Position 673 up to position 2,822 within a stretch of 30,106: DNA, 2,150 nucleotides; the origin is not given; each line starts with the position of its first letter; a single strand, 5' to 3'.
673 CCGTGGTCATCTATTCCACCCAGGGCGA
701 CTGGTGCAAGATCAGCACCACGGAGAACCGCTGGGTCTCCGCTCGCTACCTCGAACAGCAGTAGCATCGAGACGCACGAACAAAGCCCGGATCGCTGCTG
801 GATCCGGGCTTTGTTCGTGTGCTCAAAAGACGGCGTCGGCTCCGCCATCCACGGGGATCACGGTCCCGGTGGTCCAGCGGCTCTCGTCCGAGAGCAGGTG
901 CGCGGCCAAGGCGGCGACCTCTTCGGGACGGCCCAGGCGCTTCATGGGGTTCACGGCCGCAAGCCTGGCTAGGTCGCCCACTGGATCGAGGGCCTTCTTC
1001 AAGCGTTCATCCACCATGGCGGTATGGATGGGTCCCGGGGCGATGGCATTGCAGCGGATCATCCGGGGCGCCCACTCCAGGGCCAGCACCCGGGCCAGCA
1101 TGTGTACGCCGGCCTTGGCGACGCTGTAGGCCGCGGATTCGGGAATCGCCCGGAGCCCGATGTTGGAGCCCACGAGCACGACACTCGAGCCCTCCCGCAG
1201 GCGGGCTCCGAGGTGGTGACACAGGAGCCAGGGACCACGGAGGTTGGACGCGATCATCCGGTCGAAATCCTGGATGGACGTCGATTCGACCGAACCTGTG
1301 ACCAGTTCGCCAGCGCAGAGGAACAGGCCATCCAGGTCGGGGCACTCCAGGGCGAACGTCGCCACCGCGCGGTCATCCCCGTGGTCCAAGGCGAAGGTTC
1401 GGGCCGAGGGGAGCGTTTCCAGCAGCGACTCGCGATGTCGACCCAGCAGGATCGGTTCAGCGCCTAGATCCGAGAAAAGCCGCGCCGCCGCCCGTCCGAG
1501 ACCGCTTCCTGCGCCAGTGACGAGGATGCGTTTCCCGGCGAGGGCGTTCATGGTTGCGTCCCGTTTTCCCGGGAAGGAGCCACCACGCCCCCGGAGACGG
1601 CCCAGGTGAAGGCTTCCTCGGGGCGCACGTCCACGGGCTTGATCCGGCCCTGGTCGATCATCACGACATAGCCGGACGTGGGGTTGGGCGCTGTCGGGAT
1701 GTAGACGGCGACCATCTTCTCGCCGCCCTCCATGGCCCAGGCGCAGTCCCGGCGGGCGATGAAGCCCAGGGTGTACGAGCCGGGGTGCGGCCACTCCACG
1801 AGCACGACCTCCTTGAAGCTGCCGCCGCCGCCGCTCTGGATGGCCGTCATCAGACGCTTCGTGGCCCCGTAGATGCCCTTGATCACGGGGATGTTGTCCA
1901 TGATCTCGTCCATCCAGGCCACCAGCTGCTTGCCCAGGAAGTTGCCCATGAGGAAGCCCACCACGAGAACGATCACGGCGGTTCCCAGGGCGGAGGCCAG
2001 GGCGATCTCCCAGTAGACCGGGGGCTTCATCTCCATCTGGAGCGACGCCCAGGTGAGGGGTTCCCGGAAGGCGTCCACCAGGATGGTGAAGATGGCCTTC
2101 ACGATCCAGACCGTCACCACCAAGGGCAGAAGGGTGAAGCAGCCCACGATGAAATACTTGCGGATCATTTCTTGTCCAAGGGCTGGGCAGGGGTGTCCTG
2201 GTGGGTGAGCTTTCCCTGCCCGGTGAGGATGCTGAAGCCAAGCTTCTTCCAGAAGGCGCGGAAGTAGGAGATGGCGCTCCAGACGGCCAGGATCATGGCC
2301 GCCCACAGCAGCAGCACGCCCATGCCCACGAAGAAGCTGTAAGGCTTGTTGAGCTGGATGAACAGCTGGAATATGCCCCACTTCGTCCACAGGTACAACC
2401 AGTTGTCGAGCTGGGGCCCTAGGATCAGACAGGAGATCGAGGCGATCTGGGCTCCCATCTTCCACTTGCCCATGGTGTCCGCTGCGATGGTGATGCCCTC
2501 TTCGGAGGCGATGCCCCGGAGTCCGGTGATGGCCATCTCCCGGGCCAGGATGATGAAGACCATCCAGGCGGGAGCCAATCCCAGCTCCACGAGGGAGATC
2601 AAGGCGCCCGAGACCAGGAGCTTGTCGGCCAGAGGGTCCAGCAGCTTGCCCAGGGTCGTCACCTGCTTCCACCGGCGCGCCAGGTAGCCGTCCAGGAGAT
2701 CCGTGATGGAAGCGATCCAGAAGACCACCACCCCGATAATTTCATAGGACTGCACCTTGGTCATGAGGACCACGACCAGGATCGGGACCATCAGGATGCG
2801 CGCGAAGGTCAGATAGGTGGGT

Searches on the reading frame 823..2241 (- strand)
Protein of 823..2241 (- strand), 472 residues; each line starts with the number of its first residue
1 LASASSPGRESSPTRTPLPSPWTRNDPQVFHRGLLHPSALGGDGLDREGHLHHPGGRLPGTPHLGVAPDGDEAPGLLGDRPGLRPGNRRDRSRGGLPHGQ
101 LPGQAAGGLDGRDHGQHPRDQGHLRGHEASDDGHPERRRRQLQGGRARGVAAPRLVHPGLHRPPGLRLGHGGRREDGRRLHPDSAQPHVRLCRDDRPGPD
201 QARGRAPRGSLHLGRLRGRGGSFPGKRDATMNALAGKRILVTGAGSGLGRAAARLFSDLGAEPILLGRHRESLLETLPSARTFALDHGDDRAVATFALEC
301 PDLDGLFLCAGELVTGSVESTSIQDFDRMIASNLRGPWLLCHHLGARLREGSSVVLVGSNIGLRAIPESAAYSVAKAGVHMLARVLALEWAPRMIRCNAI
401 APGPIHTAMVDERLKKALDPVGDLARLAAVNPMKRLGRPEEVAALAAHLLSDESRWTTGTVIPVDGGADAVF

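Call 21: search_protein_families(library=pfam, proteins=[window:823-2241:-])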
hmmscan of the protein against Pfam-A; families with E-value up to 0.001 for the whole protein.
window:823-2241:- (472 aa): 4 families
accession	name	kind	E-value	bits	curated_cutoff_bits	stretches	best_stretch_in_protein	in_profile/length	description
PF13561.12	adh_short_C2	-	4.3e-46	157.8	27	1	243-468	1-235/236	Enoyl-(Acyl carrier protein) reductase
PF00106.31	adh_short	-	2.2e-31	109.3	26.6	1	237-415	1-192/195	short chain dehydrogenase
PF08659.16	KR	-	1.7e-07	31.8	22.6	1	239-384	3-161/180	KR domain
PF23441.1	SDR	-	1.3e-05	25.2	27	1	351-468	142-255/258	SDR-like rossmann domain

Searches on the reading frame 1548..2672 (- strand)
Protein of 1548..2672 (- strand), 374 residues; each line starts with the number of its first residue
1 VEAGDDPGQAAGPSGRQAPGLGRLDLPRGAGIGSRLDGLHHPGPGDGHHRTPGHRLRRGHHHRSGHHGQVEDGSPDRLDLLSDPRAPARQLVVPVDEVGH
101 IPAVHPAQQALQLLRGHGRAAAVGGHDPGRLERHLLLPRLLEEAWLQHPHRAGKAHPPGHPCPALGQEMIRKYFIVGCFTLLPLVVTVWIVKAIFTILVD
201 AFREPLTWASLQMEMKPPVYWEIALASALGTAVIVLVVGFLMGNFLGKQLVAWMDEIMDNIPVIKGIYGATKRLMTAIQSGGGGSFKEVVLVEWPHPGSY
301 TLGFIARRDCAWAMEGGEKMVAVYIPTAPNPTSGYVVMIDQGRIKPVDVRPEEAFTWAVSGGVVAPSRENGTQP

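Call 21: search_protein_families(library=pfam, proteins=[window:1548-2672:-])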
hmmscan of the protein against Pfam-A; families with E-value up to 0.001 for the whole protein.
window:1548-2672:- (374 aa): 1 family
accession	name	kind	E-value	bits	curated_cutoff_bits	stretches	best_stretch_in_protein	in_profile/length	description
PF04367.18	DUF502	-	7.8e-31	106.6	23.8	1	231-333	3-107/107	Protein of unknown function (DUF502)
